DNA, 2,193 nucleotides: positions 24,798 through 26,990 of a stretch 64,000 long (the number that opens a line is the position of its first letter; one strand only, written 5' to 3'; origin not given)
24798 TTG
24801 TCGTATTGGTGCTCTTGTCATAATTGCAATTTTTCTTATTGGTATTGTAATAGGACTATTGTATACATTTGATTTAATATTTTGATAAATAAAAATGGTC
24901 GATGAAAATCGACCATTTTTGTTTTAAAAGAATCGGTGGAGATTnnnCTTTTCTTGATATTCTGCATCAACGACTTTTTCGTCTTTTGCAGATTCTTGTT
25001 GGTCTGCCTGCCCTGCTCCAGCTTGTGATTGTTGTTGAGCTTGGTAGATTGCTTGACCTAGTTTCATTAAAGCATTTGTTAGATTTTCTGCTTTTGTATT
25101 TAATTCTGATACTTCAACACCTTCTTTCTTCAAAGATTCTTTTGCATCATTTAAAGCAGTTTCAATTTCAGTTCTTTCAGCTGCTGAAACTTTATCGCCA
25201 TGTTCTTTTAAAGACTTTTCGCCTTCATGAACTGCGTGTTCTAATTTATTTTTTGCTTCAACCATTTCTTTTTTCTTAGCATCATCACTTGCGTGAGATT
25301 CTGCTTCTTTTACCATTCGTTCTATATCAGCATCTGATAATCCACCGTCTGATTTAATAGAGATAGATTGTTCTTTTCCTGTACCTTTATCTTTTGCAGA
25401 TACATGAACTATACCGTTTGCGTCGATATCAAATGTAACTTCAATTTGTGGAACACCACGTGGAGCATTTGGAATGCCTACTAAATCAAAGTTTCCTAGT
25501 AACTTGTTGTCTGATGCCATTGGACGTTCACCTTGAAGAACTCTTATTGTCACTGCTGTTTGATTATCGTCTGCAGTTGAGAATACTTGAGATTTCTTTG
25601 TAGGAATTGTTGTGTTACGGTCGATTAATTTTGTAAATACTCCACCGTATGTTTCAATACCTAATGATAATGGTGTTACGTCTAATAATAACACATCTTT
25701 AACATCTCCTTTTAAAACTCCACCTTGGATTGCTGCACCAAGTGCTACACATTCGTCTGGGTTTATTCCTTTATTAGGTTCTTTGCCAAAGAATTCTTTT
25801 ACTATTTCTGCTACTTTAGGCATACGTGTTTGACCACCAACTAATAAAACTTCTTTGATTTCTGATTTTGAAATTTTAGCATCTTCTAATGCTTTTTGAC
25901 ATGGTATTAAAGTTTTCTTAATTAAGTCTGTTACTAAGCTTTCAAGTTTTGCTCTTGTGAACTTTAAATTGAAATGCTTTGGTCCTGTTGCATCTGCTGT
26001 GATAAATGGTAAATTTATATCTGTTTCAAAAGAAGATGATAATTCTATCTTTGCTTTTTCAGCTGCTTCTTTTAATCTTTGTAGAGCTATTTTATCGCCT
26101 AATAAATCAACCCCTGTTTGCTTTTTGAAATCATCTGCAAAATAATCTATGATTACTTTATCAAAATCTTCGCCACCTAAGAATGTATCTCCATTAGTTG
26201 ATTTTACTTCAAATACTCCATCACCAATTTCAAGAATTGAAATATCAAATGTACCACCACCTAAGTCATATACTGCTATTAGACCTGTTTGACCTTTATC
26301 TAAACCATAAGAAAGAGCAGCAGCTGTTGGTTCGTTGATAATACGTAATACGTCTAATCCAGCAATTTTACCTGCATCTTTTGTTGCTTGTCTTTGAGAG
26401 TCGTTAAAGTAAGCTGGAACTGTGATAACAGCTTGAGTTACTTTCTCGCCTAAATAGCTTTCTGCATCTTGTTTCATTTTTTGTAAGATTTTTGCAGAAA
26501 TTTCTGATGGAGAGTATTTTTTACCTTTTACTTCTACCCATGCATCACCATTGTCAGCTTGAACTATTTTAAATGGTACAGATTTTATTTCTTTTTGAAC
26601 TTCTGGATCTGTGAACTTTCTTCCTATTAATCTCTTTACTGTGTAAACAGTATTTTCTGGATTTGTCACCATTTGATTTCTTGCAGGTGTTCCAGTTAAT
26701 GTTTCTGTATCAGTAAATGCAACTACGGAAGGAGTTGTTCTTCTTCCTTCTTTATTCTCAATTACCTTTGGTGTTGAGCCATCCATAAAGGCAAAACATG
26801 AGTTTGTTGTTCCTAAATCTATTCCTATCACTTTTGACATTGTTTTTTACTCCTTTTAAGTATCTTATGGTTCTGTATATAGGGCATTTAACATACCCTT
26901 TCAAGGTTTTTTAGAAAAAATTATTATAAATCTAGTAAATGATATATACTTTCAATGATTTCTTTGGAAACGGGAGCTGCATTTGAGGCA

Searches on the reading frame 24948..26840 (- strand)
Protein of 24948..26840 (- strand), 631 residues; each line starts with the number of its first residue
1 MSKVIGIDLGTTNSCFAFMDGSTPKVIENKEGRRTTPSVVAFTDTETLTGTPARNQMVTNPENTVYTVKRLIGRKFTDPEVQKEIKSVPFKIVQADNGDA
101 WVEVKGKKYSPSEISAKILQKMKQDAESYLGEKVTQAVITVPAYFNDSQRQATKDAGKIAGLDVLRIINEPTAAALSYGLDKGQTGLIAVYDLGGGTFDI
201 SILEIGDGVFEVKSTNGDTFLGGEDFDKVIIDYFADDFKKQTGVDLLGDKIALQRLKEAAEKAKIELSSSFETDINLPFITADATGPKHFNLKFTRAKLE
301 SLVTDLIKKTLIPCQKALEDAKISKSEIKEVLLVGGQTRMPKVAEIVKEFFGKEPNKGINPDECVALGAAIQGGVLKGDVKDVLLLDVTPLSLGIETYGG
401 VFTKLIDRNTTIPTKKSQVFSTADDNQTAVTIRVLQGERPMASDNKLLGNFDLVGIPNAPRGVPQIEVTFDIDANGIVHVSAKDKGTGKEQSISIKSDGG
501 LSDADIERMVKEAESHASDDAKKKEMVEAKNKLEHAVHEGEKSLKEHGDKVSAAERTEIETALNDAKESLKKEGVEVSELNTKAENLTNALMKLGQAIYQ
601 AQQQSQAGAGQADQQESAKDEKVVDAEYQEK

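Call 57: search_protein_families(library=pfam, proteins=[window:24948-26840:-], max_evalue=0.00001)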
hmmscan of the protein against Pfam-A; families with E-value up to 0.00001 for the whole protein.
window:24948-26840:- (631 aa): 2 families
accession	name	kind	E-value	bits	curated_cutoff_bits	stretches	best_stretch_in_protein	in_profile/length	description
PF00012.26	HSP70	-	1e-272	906.2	20.6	1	4-600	1-599/599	Hsp70 protein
PF06723.19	MreB_Mbl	-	7e-16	58.4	27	1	114-371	73-317/327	MreB/Mbl protein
